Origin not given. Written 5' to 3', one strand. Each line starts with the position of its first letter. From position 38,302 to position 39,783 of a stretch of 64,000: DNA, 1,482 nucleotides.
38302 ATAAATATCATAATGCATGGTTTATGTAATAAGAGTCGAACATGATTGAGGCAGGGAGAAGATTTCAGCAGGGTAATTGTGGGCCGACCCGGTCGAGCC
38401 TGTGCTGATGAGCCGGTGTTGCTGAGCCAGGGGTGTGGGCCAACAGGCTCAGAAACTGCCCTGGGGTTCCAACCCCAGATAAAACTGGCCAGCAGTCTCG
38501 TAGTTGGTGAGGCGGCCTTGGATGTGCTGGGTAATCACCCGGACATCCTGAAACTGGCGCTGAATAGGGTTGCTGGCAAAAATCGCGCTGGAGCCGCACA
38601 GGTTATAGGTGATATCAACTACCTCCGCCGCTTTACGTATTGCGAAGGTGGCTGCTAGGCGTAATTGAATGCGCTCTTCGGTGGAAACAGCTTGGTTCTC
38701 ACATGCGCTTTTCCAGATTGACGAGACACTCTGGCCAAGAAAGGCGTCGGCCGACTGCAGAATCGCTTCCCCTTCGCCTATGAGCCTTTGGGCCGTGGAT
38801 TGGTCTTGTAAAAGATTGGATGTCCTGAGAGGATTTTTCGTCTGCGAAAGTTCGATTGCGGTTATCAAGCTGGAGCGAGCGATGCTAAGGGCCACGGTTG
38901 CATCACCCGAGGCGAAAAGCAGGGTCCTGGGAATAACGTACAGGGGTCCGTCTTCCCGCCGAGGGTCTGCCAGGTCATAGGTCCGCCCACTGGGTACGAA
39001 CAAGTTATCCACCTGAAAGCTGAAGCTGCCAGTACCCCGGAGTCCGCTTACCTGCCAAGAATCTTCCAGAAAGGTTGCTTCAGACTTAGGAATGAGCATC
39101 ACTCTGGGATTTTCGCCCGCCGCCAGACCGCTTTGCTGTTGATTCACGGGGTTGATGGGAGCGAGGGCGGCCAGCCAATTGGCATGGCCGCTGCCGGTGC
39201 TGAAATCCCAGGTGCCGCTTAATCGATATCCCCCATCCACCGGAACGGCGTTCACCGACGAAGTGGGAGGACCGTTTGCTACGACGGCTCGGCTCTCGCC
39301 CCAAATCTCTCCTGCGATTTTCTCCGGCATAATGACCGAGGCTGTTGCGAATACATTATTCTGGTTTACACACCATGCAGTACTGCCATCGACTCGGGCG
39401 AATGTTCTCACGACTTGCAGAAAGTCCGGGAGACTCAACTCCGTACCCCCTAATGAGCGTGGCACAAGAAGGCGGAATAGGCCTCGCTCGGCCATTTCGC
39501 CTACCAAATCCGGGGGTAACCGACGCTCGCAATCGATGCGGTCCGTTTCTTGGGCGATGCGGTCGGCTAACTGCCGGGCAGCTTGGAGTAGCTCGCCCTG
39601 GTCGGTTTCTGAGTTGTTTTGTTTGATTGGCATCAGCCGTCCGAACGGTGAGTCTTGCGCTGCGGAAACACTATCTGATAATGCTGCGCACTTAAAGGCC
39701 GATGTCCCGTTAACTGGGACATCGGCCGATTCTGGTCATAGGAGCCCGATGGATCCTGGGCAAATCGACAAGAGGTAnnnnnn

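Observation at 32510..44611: Three Cys-aligned in-frame UGAs within about 12 kb share the same recoding geometry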

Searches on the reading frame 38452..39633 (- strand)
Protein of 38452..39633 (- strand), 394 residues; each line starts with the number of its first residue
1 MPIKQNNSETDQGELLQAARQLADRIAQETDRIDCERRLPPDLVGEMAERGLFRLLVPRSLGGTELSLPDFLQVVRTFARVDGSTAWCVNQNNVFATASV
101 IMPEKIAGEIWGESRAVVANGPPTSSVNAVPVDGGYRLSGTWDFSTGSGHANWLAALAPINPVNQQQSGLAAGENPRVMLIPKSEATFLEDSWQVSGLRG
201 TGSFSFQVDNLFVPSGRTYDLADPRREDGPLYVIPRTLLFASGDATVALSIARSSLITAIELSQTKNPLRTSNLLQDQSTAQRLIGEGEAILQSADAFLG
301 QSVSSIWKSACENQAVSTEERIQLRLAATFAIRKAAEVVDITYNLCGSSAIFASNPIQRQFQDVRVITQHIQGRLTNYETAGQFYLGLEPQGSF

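Call 92: search_protein_families(library=ncbifam, proteins=[window:38452-39633:-], max_evalue=0.00001)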
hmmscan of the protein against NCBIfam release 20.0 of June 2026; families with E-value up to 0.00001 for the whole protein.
window:38452-39633:- (394 aa): 6 families
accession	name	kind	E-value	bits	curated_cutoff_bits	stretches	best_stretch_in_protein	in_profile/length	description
NF045629.1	monooxsub_HsaA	equivalog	8e-46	156.5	450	1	16-371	1-358/383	3-hydroxy-9,10-secoandrosta-1,3,5(10)-triene-9,17-dione monooxygenase oxygenase subunit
NF045920.1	HphnlacHdxOX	equivalog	5.4e-36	124.3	650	1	15-391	1-380/384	p-hydroxyphenylacetate 3-hydroxylase oxygenase component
TIGR04022.1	sulfur_SfnB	equivalog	3.1e-23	82.3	430.9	1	11-386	6-380/391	SfnB family sulfur acquisition oxidoreductase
NF042439.1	SulpropCoADesulf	equivalog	1.1e-12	47.4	600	1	17-368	2-353/379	3-sulfinopropanoyl-CoA desulfinase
NF043015.1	DibenthMonoxDszC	equivalog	1.3e-11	44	850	1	7-369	10-388/415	dibenzothiophene monooxygenase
NF049984.1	Rv1679_FadE16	equivalog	2.1e-10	40.4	600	1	25-366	11-346/371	Rv1679 family acyl-CoA dehydrogenase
